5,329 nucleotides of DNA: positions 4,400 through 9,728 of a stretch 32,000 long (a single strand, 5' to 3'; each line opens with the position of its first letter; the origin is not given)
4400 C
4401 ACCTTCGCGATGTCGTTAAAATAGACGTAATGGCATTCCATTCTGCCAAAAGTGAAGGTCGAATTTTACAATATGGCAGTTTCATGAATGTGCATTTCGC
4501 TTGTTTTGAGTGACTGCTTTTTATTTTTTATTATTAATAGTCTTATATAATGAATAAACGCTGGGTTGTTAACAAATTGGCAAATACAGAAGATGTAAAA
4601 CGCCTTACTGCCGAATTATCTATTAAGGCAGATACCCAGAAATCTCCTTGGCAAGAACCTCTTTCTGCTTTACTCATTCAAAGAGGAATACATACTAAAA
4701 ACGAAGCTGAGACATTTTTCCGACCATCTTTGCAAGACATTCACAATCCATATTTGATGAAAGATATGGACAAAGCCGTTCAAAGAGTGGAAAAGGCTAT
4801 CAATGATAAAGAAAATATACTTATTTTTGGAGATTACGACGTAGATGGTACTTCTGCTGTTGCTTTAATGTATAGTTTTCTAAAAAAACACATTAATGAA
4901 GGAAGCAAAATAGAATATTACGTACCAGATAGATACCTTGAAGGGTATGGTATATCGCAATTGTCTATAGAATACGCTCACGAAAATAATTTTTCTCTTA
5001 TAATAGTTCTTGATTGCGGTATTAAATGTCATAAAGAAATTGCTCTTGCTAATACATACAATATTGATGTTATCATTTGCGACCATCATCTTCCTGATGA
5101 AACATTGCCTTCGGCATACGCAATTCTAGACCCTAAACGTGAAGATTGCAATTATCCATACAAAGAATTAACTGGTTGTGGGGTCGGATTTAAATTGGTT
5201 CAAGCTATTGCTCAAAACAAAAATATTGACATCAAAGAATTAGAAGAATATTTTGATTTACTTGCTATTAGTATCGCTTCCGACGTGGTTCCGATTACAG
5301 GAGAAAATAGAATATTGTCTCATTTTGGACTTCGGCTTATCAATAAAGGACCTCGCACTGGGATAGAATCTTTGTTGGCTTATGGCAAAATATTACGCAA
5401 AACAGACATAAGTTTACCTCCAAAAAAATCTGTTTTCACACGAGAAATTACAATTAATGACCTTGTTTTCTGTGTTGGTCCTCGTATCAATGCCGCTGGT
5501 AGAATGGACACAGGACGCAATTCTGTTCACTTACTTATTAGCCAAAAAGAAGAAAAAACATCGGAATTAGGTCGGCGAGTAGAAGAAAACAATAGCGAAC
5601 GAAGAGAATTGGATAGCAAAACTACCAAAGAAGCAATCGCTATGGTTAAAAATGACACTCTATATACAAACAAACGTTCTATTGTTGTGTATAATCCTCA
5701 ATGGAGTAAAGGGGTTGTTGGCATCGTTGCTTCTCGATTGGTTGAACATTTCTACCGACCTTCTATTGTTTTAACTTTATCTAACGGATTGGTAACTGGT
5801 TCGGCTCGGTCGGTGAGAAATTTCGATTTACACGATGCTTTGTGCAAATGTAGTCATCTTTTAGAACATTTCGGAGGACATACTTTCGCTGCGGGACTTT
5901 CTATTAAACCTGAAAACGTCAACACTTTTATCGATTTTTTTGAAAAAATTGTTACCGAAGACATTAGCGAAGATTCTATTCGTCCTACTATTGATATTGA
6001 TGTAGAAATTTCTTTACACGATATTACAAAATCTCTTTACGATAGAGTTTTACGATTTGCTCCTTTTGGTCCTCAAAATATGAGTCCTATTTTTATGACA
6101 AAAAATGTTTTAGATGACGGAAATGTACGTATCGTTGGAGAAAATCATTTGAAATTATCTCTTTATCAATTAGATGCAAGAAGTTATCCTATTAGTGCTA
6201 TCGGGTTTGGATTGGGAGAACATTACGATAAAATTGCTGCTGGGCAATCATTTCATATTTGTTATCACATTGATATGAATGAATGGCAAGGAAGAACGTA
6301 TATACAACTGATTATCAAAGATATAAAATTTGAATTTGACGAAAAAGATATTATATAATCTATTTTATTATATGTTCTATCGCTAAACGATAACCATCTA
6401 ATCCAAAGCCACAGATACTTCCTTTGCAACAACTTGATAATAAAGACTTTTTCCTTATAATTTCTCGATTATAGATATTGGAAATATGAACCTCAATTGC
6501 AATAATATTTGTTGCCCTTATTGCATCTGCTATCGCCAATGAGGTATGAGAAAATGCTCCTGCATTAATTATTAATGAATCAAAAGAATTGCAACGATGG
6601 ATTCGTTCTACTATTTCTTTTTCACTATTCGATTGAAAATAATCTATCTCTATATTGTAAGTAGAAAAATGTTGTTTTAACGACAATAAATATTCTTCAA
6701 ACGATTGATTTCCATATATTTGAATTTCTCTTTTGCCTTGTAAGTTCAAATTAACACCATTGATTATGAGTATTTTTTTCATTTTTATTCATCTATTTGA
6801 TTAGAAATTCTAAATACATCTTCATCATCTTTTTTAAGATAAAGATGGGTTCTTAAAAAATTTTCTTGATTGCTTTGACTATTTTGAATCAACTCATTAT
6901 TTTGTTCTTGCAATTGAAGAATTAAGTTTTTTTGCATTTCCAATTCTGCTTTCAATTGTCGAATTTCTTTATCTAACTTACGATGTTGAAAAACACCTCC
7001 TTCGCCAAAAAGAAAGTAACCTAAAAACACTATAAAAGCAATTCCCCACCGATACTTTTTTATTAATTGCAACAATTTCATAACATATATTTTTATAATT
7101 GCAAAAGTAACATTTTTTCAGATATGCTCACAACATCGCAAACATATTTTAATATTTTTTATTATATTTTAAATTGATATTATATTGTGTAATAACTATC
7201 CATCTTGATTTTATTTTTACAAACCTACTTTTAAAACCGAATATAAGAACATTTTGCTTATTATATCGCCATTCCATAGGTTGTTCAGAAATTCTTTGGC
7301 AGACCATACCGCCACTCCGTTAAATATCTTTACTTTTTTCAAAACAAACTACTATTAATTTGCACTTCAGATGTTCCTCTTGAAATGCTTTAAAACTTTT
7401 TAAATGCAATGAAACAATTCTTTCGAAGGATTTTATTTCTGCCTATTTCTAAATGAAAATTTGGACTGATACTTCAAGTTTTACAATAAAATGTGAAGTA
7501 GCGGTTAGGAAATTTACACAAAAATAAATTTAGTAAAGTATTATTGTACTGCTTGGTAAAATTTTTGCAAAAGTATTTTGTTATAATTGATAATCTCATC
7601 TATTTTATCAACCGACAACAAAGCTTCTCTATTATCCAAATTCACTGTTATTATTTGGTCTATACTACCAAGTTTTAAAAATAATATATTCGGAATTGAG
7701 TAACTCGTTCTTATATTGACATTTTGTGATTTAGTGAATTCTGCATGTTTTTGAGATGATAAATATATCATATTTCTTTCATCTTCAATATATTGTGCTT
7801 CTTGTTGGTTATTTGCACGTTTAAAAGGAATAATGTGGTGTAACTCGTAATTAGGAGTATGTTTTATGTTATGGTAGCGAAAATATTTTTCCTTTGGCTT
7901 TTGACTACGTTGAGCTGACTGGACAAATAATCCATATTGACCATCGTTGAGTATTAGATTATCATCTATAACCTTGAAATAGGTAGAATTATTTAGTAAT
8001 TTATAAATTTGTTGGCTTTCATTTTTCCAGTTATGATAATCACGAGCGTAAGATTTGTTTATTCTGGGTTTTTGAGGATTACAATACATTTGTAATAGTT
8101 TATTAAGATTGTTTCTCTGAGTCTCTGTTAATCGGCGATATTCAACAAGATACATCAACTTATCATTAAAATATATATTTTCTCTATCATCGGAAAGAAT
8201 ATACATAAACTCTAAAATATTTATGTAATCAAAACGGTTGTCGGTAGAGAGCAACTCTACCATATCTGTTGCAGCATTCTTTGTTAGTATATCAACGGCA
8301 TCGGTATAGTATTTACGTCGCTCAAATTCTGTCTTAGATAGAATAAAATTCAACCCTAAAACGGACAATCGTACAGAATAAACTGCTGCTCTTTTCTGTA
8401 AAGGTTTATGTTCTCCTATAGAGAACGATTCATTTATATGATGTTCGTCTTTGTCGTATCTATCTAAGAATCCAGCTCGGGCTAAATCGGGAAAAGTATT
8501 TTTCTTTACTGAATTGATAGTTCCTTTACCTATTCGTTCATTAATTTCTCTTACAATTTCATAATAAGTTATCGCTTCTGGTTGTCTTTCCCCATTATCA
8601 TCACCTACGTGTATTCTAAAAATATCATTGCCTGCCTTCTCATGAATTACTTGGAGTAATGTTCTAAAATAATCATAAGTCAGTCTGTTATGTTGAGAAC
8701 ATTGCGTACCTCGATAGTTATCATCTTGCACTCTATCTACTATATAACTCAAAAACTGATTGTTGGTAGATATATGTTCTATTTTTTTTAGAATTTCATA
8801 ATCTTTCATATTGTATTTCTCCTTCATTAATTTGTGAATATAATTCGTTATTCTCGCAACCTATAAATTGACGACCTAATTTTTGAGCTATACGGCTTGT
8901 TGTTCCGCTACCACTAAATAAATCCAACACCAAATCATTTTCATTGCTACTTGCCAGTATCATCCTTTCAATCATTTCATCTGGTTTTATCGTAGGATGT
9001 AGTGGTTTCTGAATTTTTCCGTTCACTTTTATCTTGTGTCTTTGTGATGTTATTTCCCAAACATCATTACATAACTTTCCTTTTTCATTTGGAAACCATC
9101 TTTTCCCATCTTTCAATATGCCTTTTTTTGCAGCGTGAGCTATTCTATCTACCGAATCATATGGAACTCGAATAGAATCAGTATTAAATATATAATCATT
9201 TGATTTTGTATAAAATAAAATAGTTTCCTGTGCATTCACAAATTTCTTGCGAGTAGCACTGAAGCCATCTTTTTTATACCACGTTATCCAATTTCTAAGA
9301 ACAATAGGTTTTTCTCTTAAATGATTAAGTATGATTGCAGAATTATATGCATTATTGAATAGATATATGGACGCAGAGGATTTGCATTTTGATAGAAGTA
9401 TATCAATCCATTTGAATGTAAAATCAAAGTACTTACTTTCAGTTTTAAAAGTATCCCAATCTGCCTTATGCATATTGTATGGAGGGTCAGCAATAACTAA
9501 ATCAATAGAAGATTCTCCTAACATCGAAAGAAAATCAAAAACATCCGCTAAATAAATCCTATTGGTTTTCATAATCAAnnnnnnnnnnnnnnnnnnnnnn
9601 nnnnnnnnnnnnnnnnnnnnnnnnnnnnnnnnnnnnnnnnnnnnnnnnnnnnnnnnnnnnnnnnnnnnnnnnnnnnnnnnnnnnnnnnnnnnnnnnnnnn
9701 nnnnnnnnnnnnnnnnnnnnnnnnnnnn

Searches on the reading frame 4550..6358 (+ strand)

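Call 9: search_protein_families(library=pfam, proteins=[window:4550-6358:+])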
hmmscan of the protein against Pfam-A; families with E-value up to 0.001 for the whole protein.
window:4550-6358:+ (602 aa): 3 families
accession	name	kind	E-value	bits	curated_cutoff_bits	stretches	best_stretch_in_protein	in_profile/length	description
PF17768.7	RecJ_OB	-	6.9e-29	100.5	27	1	483-591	1-107/107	RecJ OB domain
PF01368.27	DHH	-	6.5e-27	94.7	28.1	1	89-242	1-125/125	DHH family, N-terminal domain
PF02272.25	DHHA1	-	7.8e-14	52.4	25.9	1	378-469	5-101/102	DHHA1 domain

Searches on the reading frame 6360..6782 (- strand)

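Call 9: search_protein_families(library=pfam, proteins=[window:6360-6782:-])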
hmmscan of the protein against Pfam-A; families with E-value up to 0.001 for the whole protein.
window:6360-6782:- (140 aa): 1 family
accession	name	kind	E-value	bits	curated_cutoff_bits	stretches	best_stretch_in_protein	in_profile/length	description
PF01220.24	DHquinase_II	-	3.3e-50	169.8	23.3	1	3-138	1-137/138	Dehydroquinase class II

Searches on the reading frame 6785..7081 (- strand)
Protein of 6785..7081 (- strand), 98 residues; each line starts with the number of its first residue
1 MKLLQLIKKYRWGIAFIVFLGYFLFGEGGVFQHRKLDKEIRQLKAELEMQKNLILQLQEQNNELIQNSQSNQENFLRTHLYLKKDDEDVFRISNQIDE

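Call 9: search_protein_families(library=pfam, proteins=[window:6785-7081:-])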
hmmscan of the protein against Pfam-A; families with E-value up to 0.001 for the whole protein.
window:6785-7081:- (98 aa): 1 family
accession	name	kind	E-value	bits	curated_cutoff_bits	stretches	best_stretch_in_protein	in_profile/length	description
PF04977.20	DivIC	-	4.1e-08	33.4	28.9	1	17-94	3-79/80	Septum formation initiator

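Call 16: find_encoding_contigs(protein=window:6785-7081:-, flank=8000, max_places=10)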
Protein window:6785-7081:- (98 aa): 23 contigs read that carry it; 10 places shown.
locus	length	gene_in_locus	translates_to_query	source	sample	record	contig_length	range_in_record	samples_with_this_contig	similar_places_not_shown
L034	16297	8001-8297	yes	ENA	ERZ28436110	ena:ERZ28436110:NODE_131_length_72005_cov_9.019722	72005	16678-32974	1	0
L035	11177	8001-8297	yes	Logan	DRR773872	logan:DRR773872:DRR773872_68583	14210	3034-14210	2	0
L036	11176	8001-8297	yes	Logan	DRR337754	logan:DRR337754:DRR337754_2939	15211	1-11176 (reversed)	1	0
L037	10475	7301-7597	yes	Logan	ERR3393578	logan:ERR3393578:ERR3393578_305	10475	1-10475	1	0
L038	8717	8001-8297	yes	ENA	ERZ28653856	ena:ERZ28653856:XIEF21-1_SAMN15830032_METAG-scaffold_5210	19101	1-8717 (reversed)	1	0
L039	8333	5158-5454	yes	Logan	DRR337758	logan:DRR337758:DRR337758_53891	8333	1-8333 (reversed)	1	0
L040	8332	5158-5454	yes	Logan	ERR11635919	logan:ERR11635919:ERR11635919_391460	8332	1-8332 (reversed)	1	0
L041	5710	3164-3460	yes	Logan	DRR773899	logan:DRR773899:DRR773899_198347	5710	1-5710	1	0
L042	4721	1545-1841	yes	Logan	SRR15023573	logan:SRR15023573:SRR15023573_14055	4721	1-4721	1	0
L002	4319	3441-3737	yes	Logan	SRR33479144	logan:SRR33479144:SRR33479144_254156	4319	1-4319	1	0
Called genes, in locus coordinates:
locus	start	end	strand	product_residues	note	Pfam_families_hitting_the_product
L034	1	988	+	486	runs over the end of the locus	PF02554:CstA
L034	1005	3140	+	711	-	PF00930:DPPIV_N, PF26550:Tricorn_2nd (faint), PF02129:Peptidase_S15 (faint), PF20434:BD-FAE (faint), PF00326:Peptidase_S9, PF12146:Hydrolase_4 (faint), PF00756:Esterase (faint)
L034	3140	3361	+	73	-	-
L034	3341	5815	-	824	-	PF17764:PriA_3primeBD, PF22590:Cas3-like_C_2 (faint), PF04851:ResIII, PF00270:DEAD, PF20720:nSTAND3, PF18319:Zn_ribbon_PriA, PF00271:Helicase_C, PF18074:PriA_C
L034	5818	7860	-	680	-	PF01807:Zn_ribbon_DnaG, PF08275:DNAG_N, PF01751:Toprim, PF13155:Toprim_2, PF13362:Toprim_3 (weak), PF13662:Toprim_4, PF10410:DnaB_bind (weak)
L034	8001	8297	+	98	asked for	PF04977:DivIC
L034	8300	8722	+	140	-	PF01220:DHquinase_II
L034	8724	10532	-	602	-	PF01368:DHH, PF02272:DHHA1, PF17768:RecJ_OB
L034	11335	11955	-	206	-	PF01300:Sua5_yciO_yrdC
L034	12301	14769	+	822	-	PF02129:Peptidase_S15 (faint), PF26549:Tricorn_N, PF12146:Hydrolase_4 (faint), PF00326:Peptidase_S9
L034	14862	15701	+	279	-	PF13174:TPR_6 (faint), PF13428:TPR_14 (faint), PF13525:YfiO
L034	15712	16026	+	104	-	PF01192:RNA_pol_Rpb6 (faint)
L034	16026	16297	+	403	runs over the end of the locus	PF02441:Flavoprotein, PF04127:DFP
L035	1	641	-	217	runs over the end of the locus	PF01596:Methyltransf_3, PF13578:Methyltransf_24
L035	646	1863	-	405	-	PF00926:DHBP_synthase, PF00925:GTP_cyclohydro2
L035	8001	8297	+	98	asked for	PF04977:DivIC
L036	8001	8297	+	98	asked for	PF04977:DivIC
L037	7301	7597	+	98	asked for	PF04977:DivIC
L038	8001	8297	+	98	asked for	PF04977:DivIC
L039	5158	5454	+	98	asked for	PF04977:DivIC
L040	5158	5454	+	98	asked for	PF04977:DivIC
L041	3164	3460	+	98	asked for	PF04977:DivIC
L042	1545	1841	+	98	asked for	PF04977:DivIC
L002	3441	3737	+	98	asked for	PF04977:DivIC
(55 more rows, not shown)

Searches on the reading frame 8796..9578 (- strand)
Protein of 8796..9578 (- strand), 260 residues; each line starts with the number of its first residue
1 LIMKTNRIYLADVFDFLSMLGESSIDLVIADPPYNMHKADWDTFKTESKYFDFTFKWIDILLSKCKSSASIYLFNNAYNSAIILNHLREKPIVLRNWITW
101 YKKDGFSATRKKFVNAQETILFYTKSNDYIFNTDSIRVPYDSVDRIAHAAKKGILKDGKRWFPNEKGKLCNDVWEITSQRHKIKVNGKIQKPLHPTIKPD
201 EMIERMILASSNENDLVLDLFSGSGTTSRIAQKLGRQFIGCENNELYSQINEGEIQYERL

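Call 9: search_protein_families(library=pfam, proteins=[window:8796-9578:-])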
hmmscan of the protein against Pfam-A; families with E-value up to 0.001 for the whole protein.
window:8796-9578:- (260 aa): 1 family
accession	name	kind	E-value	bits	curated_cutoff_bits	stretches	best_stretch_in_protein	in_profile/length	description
PF01555.25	N6_N4_Mtase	-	9.1e-57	193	26.7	1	25-250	1-218/221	DNA methylase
